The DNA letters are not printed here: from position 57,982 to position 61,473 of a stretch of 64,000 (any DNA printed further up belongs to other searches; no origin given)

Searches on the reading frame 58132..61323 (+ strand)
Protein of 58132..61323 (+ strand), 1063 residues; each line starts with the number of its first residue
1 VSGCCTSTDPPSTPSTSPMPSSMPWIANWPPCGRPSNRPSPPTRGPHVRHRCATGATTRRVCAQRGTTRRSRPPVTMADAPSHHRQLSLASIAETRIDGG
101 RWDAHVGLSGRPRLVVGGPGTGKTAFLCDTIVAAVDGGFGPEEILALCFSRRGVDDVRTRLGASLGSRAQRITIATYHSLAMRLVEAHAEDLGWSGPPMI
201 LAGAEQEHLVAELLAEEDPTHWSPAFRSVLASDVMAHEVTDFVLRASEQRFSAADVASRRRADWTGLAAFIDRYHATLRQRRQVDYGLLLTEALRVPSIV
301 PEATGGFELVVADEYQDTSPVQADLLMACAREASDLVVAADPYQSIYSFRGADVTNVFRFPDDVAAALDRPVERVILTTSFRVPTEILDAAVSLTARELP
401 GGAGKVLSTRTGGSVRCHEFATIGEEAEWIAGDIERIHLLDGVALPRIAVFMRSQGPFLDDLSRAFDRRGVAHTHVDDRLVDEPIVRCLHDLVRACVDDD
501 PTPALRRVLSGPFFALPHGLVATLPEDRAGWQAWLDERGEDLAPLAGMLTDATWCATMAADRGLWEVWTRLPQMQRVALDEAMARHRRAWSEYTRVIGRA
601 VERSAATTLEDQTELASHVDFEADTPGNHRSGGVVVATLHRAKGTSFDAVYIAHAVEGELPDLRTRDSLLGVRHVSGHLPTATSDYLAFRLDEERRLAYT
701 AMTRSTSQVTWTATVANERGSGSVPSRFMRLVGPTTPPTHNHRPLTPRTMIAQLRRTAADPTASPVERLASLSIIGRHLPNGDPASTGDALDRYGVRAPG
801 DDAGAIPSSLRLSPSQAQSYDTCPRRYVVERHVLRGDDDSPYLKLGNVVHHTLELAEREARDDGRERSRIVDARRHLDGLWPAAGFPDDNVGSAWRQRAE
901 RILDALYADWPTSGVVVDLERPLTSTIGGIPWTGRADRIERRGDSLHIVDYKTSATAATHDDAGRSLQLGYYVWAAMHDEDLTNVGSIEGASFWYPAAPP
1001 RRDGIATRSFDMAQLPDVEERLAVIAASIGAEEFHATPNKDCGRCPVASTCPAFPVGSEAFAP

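Call 38: search_protein_families(library=pfam, proteins=[window:58132-61323:+], max_evalue=0.01)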
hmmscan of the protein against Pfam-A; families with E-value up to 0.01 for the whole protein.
window:58132-61323:+ (1063 aa): 7 families
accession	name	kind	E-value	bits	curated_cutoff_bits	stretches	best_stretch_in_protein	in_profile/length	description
PF00580.27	UvrD-helicase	-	3.7e-40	138.7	23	1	109-364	12-270/271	UvrD/REP helicase N-terminal domain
PF12705.13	PDDEXK_1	-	2e-33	116.8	22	1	811-1052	1-247/247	PD-(D/E)XK nuclease superfamily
PF13361.12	UvrD_C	-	1e-17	65.1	25.6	2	617-710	269-344/350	UvrD-like helicase C-terminal domain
PF13245.12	AAA_19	-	5.2e-11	43.3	25.1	1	111-350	12-134/134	AAA domain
PF10926.14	DUF2800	-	3.8e-07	30.1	21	1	811-1053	3-234/368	Protein of unknown function (DUF2800)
PF13538.12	UvrD_C_2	-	5.2e-07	29.9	27.4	0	634-661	2-29/52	UvrD-like helicase C-terminal domain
PF01930.23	Cas_Cas4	-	0.0037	17.8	22.7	0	934-989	54-104/160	Domain of unknown function DUF83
